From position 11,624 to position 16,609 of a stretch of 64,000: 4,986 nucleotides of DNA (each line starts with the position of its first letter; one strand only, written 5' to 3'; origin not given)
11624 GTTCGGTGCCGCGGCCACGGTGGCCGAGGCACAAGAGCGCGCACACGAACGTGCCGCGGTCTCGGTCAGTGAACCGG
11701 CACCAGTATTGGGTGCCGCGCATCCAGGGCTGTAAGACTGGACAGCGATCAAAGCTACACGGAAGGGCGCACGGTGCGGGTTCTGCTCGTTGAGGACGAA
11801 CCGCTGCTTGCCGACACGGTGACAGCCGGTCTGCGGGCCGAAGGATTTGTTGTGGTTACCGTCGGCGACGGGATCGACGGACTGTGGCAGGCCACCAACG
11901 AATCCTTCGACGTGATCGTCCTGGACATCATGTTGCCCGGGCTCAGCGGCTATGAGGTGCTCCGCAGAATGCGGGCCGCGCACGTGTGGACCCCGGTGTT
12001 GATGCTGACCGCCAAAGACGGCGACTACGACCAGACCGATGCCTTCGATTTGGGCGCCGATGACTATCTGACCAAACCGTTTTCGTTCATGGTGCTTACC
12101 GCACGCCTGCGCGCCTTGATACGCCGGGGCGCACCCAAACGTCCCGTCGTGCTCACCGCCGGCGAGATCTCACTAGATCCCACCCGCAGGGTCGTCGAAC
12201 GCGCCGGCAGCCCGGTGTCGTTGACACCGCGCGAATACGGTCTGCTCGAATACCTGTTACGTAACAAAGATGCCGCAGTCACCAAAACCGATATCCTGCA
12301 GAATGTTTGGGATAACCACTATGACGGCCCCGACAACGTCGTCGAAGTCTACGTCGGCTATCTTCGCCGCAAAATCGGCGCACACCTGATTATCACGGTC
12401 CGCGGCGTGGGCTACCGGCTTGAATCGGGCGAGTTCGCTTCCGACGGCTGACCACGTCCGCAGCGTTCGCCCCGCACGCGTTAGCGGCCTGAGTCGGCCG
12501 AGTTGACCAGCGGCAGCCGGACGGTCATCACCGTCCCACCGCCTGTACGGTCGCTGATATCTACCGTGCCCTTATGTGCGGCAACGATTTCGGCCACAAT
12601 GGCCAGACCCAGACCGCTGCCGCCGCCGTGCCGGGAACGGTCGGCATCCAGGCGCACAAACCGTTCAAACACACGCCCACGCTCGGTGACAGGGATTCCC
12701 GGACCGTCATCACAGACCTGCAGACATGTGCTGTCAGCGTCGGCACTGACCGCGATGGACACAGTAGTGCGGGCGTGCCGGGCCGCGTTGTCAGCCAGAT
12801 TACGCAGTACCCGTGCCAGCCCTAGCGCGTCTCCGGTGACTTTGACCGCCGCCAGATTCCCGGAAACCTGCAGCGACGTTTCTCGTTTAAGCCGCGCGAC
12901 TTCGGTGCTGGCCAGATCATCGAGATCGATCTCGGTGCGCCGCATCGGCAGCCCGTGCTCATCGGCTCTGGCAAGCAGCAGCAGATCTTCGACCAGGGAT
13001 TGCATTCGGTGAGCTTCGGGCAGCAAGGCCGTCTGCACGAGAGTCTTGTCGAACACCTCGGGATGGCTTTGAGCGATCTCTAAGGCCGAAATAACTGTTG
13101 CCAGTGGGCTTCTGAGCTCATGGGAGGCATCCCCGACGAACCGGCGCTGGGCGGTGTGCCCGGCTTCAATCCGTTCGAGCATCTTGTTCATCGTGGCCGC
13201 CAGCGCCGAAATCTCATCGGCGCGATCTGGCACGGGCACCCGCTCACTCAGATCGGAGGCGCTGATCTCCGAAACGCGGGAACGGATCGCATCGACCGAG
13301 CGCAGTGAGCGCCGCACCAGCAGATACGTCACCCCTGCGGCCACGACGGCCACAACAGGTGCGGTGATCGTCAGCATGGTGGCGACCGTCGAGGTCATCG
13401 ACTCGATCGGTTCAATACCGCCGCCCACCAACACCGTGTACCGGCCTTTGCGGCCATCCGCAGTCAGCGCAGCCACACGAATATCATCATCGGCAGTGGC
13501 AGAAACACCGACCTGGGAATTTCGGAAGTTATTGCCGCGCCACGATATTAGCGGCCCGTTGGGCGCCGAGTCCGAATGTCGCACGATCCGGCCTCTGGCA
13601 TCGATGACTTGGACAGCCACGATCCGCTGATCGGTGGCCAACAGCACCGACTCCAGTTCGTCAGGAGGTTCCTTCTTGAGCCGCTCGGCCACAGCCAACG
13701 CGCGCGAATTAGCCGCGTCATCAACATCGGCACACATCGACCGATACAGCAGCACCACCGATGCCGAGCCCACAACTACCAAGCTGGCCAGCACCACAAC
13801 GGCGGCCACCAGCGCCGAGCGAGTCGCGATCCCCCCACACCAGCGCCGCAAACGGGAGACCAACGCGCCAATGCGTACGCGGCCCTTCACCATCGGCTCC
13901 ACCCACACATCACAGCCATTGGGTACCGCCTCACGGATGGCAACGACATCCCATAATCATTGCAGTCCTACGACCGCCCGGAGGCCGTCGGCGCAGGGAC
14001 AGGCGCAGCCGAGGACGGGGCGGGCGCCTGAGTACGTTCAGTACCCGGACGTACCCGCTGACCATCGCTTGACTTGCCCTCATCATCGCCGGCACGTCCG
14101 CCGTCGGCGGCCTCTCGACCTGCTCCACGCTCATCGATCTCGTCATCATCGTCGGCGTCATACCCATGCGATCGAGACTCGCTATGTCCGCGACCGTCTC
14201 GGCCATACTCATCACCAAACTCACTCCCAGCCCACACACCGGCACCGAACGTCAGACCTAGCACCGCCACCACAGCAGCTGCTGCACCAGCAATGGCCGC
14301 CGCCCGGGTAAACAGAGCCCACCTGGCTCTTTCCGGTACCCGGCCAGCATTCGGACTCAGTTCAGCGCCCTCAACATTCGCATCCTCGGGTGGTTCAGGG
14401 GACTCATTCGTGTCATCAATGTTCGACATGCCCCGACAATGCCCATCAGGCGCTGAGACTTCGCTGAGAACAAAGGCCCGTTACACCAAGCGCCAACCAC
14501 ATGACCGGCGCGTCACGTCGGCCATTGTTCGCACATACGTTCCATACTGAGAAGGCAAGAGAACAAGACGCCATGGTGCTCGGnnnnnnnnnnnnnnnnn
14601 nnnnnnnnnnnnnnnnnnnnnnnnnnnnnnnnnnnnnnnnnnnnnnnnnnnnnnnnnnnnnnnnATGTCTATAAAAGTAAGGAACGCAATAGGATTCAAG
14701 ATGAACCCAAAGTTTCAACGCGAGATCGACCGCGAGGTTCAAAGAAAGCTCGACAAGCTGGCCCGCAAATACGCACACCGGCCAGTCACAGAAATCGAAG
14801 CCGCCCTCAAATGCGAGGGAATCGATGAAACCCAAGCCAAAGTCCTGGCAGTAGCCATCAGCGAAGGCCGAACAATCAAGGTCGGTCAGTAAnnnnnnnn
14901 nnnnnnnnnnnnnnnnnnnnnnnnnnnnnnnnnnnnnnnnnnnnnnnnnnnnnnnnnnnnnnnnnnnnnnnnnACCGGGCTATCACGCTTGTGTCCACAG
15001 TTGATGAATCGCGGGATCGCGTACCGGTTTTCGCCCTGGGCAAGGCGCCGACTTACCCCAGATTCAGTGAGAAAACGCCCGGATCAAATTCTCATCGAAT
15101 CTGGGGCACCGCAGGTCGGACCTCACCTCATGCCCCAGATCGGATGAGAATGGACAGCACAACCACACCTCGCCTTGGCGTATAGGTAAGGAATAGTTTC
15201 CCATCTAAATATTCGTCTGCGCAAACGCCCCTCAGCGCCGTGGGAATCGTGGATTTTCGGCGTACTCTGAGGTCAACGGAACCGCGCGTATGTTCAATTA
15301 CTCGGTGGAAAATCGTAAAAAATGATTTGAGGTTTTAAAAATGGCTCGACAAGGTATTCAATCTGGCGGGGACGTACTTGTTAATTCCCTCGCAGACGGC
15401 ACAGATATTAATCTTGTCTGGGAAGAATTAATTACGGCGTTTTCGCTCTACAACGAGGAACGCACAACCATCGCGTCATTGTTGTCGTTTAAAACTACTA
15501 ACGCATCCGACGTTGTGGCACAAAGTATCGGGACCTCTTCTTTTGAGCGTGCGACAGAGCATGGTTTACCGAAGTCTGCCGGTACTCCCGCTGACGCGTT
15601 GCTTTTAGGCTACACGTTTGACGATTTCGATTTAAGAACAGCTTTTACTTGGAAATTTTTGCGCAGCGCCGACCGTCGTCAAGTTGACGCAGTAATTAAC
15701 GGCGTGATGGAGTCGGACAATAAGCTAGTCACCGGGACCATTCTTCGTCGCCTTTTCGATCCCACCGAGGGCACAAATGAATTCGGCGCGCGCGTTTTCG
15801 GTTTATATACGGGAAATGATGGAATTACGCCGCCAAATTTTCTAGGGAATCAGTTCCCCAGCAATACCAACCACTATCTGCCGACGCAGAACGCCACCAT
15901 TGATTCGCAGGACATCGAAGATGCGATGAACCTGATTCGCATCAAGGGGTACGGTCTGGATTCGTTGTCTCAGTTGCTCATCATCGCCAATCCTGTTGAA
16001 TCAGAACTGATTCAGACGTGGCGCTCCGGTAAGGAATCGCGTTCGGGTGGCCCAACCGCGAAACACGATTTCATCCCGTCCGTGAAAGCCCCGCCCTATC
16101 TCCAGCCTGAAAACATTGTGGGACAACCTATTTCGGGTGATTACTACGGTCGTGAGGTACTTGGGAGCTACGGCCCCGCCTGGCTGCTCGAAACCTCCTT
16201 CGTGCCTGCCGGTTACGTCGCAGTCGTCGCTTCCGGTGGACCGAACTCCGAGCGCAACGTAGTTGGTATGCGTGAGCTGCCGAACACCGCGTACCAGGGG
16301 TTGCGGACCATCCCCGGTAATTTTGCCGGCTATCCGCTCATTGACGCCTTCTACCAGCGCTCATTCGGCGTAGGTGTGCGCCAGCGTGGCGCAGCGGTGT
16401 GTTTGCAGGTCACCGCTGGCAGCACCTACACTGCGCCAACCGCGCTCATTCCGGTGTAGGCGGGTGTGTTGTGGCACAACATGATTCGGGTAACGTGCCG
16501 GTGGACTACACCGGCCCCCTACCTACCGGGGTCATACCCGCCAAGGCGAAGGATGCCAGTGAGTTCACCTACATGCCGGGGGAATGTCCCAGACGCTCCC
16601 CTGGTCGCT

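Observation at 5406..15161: Tn7-like transposon (TnsA-like/TnsB/TnsC/TniQ) carrying a two-component system as cargo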

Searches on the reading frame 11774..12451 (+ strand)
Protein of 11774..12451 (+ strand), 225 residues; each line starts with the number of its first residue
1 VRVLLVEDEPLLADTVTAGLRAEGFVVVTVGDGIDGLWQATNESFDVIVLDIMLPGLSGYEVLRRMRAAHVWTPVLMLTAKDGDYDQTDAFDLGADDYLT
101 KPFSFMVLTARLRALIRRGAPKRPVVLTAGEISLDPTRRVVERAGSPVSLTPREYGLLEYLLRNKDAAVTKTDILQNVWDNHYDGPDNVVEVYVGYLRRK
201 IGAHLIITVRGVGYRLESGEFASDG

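Call 3: search_protein_families(library=pfam, proteins=[window:11774-12451:+], max_evalue=0.01)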
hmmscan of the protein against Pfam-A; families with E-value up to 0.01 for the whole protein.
window:11774-12451:+ (225 aa): 2 families
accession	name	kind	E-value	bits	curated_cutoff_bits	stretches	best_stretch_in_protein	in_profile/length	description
PF00072.30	Response_reg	-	1.1e-26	93.6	30.2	1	3-112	1-110/111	Response regulator receiver domain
PF00486.34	Trans_reg_C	-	3.7e-24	85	26.2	1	145-216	1-77/77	Transcriptional regulatory protein, C terminal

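Call 16: search_protein_families(library=ncbifam, proteins=[window:11774-12451:+], max_evalue=0.01)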
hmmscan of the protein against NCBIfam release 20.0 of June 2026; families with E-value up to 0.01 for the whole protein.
window:11774-12451:+ (225 aa): 101 families (the best 25 are shown)
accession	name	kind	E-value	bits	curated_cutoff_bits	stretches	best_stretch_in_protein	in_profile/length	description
TIGR01387.1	cztR_silR_copR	subfamily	4.8e-57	193.1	279.2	1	3-216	1-218/218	heavy metal response regulator transcription factor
NF041734.1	resp_reg_RppA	equivalog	5.1e-53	179.8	250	1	1-217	1-228/229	two-component system response regulator RppA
NF041733.1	resp_reg_CseB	equivalog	5.2e-53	179.7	350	1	2-217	2-227/228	two-component system response regulator CseB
NF007663.1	PRK10336.1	equivalog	1.1e-51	175.7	345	1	1-216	1-216/219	quorum sensing response regulator transcription factor QseB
TIGR02154.1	PhoB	equivalog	1.1e-50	172.1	296.2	1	2-216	4-225/226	phosphate regulon transcriptional regulator PhoB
NF008567.0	PRK11517.1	equivalog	9.1e-49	165.8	353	1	1-218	1-220/223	response regulator transcription factor HprR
NF007928.2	PRK10643.1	equivalog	5.5e-48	163.4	330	1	1-216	1-216/216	two-component system response regulator PmrA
NF007346.1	PRK09836.1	equivalog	1.1e-47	162.7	420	1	1-218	1-223/227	copper/silver response regulator transcription factor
NF040689.1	MtrAB_MtrA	equivalog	4e-47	160.4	300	1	3-215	1-217/219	MtrAB system response regulator MtrA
NF033118.1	vanR-O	exception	4.2e-47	160.5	505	1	1-219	4-223/233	vancomycin resistance response regulator transcription factor VanR-O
NF045991.1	RespRegCtrARhodob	equivalog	1.9e-46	158.6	350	1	1-217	1-222/224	response regulator transcription factor CtrA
NF012023.0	PRK15479.1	equivalog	1.5e-45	155.4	337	1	1-220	1-221/224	transcriptional regulator TctD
NF045944.1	ResRegRpaBCyano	equivalog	5.6e-44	150.2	330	1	4-216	1-227/229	response regulator transcription factor RpaB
NF008296.0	PRK11083.1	equivalog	2.6e-43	148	273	1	2-217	5-226/228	two-component system response regulator CreB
NF053854.1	RespRegPhoBBctds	equivalog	3.9e-43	147.4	270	1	3-216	1-224/225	two-component system response regulator PhoB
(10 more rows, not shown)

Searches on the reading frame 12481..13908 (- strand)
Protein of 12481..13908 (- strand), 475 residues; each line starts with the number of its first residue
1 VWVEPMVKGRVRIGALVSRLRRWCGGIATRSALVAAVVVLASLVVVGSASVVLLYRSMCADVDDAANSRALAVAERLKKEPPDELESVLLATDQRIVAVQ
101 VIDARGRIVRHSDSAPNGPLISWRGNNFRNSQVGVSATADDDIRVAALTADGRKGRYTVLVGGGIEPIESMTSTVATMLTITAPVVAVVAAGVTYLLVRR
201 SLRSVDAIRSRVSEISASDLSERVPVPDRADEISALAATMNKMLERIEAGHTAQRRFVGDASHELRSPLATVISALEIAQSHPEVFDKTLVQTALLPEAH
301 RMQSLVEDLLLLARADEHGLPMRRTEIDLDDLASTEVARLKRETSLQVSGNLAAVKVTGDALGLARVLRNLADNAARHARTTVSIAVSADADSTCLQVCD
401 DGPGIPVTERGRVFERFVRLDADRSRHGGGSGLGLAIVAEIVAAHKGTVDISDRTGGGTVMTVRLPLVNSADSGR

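Call 3: search_protein_families(library=pfam, proteins=[window:12481-13908:-], max_evalue=0.01)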
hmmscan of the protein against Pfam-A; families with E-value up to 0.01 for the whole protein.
window:12481-13908:- (475 aa): 5 families
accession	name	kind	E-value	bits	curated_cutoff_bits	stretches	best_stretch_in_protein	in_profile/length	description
PF02518.31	HATPase_c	-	1.7e-27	96.4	26.4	1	359-467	1-109/111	Histidine kinase-, DNA gyrase B-, and HSP90-like ATPase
PF00512.31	HisKA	-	6e-12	45.9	26.9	1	253-317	1-65/66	His Kinase A (phospho-acceptor) domain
PF00672.30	HAMP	-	2.5e-11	44.2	25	1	196-248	1-52/53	HAMP domain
PF13581.12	HATPase_c_2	-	0.00017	22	27.4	1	373-463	41-125/127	Histidine kinase-like ATPase domain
PF08521.16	2CSK_N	-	0.007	16.9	23.2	1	68-167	30-132/140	Two-component sensor kinase N-terminal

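Call 16: search_protein_families(library=ncbifam, proteins=[window:12481-13908:-], max_evalue=0.01)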
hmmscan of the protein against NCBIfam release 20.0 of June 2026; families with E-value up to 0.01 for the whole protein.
window:12481-13908:- (475 aa): 82 families (the best 25 are shown)
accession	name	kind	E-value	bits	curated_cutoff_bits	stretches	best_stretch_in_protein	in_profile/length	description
TIGR01386.1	cztS_silS_copS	subfamily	3e-62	211.1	292.55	1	30-466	7-457/457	heavy metal sensor histidine kinase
NF007898.0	PRK10604.1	equivalog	2.7e-49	168.5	478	1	187-470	146-426/433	two-component system sensor histidine kinase RstB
NF040691.1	MtrAB_MtrB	equivalog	1e-48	166.6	450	1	144-469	155-494/507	MtrAB system histidine kinase MtrB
NF007345.0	PRK09835.1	subfamily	1.3e-47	162.5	423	1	116-465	121-478/482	Cu(+)/Ag(+) sensor histidine kinase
NF033092.0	HK_WalK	equivalog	6e-47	160.5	725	2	253-467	371-594/594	cell wall metabolism sensor histidine kinase WalK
NF041735.1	hist_kin_RppB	equivalog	2.1e-45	155.3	400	1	249-466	211-438/438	two-component system sensor histidine kinase RppB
NF046044.1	PnpS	equivalog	1.3e-44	152.8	400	1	252-466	168-390/390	two-component system histidine kinase PnpS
NF007837.0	PRK10549.1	equivalog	7.4e-44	150.2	603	1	185-471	172-462/466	envelope stress sensor histidine kinase BaeS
NF008312.0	PRK11100.1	equivalog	8.5e-44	150.2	356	1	172-467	181-474/477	two-component system sensor histidine kinase CreC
TIGR02966.1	phoR_proteo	equivalog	1.6e-43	149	334.2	1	251-464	111-332/333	phosphate regulon sensor histidine kinase PhoR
NF012163.2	BaeS_SmeS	equivalog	7.7e-43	147.1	500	1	179-466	167-457/457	sensor histidine kinase efflux regulator BaeS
NF008025.0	PRK10755.1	equivalog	7.2e-41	140.1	314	1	177-466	67-355/362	two-component system sensor histidine kinase PmrB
NF007007.0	PRK09470.1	equivalog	6.3e-40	137.4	486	1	185-469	176-461/463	envelope stress sensor histidine kinase CpxA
NF007664.1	PRK10337.1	equivalog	2.3e-38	132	475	1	70-464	41-441/442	quorum sensing histidine kinase QseC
NF045900.1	HisKinCpxALeg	equivalog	9.4e-37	126.8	800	1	159-466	134-450/451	two-component system sensor histidine kinase CpxA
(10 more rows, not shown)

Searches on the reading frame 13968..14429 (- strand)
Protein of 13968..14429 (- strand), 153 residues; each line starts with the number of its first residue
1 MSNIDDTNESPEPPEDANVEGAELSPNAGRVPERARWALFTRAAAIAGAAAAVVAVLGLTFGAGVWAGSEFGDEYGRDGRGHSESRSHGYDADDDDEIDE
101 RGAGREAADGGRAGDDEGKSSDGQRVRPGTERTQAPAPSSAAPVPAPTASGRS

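Call 16: search_protein_families(library=ncbifam, proteins=[window:13968-14429:-], max_evalue=0.01)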
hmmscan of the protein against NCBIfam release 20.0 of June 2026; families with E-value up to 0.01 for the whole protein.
window:13968-14429:- (153 aa): 0 families

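Call 107: search_protein_families(library=pfam, proteins=[window:13968-14429:-], max_evalue=0.01)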
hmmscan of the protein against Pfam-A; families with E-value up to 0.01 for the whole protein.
window:13968-14429:- (153 aa): 0 families

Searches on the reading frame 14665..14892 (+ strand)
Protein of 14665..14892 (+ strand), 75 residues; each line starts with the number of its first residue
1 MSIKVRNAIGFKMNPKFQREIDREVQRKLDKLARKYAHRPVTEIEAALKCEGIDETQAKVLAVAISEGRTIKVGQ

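Call 16: search_protein_families(library=ncbifam, proteins=[window:14665-14892:+], max_evalue=0.01)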
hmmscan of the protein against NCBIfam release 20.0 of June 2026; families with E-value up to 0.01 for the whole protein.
window:14665-14892:+ (75 aa): 0 families

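Call 107: search_protein_families(library=pfam, proteins=[window:14701-14892:+], max_evalue=0.01)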
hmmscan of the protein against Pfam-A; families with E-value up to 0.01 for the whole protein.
window:14701-14892:+ (63 aa): 0 families

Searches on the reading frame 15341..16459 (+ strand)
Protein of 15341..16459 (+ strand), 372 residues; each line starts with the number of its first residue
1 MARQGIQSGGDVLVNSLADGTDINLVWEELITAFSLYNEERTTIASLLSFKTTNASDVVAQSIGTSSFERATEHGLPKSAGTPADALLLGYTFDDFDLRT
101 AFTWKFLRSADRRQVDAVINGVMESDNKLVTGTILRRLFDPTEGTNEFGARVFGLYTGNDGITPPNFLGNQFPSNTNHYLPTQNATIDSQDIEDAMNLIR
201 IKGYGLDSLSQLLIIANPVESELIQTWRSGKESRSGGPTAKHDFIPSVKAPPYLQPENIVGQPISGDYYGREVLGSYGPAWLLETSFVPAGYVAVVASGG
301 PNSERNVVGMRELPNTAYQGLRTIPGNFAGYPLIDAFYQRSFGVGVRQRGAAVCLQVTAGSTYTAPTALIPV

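Call 11: search_protein_families(library=pfam, proteins=[window:15341-16459:+], max_evalue=0.01)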
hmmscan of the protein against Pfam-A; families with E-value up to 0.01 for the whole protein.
window:15341-16459:+ (372 aa): 0 families

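Call 16: search_protein_families(library=ncbifam, proteins=[window:15341-16459:+], max_evalue=0.01)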
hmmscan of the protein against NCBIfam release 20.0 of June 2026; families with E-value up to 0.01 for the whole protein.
window:15341-16459:+ (372 aa): 0 families

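Call 99: find_encoding_contigs(protein=window:15341-16459:+, flank=3000, max_places=8)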
Protein window:15341-16459:+ (372 aa): 24 contigs read that carry it; 6 places shown.
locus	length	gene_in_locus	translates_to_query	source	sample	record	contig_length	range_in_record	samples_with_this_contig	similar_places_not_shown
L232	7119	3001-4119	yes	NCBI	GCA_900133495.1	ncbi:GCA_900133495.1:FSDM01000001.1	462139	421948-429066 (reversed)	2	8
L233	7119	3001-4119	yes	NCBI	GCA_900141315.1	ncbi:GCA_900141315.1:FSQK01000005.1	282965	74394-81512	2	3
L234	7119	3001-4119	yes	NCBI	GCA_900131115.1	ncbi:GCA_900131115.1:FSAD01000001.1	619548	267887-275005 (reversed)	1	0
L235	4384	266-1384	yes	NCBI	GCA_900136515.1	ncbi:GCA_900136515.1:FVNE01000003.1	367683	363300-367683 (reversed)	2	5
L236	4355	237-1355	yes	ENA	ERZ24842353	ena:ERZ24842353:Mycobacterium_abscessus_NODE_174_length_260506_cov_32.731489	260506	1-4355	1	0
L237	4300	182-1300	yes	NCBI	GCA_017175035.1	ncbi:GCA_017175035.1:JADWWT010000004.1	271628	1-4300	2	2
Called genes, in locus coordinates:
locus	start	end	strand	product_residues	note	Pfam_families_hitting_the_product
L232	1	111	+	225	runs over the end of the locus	PF00072:Response_reg, PF00486:Trans_reg_C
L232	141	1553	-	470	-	PF00672:HAMP, PF00512:HisKA, PF02518:HATPase_c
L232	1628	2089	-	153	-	-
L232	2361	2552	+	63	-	-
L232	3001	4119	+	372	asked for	-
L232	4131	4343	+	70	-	-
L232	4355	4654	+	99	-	-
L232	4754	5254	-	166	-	-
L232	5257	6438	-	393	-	PF12671:Amidase_6, PF00877:NLPC_P60 (faint)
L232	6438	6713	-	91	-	-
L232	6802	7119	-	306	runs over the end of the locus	-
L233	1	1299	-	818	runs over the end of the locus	PF09250:Prim-Pol, PF08706:D5_N (weak), PF19263:DUF5906, PF03288:Pox_D5 (weak)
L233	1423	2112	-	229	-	-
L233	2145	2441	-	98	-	-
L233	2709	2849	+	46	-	-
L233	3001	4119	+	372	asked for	-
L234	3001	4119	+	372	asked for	-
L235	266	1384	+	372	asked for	-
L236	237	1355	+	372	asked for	-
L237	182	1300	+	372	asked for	-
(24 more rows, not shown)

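Call 108: search_protein_families(library=phrogs, proteins=[window:15341-16459:+], max_evalue=0.001)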
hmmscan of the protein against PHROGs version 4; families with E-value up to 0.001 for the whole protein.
window:15341-16459:+ (372 aa): 1 family
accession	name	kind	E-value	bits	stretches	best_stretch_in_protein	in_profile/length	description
phrog_3990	-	head and packaging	1.7e-94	318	1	4-368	20-382/390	major head protein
